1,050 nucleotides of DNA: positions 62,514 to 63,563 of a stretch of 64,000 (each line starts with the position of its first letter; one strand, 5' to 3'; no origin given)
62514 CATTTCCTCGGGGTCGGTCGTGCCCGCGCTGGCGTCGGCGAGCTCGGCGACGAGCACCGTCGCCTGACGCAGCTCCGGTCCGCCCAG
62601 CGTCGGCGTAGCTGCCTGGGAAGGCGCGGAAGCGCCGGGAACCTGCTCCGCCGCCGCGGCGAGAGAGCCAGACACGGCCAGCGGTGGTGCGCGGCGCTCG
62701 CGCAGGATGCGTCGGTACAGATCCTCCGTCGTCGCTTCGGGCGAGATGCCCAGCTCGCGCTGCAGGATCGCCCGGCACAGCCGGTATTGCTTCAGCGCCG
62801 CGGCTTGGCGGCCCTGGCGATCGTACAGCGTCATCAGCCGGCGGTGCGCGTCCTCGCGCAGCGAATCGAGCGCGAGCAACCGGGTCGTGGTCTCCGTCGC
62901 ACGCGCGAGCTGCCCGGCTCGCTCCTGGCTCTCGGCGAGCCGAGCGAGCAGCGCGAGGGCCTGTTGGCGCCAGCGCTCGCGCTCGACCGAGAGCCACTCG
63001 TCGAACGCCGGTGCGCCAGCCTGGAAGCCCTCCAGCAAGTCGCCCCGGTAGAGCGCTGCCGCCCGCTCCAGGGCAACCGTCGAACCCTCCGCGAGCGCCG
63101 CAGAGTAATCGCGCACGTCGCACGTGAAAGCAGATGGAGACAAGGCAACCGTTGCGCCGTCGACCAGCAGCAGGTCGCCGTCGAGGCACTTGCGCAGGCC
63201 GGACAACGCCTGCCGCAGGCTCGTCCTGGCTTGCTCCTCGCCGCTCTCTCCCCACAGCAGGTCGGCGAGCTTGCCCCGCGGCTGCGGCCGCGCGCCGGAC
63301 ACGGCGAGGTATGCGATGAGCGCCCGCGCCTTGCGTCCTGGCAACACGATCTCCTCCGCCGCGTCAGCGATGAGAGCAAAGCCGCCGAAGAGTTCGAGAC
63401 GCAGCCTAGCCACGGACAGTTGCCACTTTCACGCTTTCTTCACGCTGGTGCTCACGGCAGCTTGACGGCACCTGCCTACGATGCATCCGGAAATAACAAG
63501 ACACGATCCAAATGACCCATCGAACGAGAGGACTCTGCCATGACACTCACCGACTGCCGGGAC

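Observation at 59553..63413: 1286-aa SARP-BTAD / degenerate cyclase / STAND ATPase / TPR fusion protein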

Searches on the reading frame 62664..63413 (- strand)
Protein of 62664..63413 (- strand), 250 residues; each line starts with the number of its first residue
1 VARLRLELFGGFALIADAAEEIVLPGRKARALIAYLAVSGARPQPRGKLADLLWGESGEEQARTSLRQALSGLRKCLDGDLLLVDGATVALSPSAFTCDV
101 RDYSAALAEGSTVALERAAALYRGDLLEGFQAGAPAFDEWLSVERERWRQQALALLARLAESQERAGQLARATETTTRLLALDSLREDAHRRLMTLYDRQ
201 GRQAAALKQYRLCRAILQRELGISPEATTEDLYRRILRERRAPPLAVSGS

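Call 95: search_solved_structures(query=window:62664-63413:-, max_evalue=0.001, show_alignments=2)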
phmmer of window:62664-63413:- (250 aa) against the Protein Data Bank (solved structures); distinct sequences matched with E-value up to 0.001: 4.
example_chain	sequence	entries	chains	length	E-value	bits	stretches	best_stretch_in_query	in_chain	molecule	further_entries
8hvr_I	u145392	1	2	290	3e-13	53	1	21-239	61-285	Regulatory protein AfsR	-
8k60_I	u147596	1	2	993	9.3e-12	48.2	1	22-239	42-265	Regulatory protein AfsR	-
8jke_I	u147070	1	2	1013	9.6e-12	48.1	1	22-239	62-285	Regulatory protein AfsR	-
2fez_A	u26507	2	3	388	4.5e-09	39.4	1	26-240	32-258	Probable regulatory protein embR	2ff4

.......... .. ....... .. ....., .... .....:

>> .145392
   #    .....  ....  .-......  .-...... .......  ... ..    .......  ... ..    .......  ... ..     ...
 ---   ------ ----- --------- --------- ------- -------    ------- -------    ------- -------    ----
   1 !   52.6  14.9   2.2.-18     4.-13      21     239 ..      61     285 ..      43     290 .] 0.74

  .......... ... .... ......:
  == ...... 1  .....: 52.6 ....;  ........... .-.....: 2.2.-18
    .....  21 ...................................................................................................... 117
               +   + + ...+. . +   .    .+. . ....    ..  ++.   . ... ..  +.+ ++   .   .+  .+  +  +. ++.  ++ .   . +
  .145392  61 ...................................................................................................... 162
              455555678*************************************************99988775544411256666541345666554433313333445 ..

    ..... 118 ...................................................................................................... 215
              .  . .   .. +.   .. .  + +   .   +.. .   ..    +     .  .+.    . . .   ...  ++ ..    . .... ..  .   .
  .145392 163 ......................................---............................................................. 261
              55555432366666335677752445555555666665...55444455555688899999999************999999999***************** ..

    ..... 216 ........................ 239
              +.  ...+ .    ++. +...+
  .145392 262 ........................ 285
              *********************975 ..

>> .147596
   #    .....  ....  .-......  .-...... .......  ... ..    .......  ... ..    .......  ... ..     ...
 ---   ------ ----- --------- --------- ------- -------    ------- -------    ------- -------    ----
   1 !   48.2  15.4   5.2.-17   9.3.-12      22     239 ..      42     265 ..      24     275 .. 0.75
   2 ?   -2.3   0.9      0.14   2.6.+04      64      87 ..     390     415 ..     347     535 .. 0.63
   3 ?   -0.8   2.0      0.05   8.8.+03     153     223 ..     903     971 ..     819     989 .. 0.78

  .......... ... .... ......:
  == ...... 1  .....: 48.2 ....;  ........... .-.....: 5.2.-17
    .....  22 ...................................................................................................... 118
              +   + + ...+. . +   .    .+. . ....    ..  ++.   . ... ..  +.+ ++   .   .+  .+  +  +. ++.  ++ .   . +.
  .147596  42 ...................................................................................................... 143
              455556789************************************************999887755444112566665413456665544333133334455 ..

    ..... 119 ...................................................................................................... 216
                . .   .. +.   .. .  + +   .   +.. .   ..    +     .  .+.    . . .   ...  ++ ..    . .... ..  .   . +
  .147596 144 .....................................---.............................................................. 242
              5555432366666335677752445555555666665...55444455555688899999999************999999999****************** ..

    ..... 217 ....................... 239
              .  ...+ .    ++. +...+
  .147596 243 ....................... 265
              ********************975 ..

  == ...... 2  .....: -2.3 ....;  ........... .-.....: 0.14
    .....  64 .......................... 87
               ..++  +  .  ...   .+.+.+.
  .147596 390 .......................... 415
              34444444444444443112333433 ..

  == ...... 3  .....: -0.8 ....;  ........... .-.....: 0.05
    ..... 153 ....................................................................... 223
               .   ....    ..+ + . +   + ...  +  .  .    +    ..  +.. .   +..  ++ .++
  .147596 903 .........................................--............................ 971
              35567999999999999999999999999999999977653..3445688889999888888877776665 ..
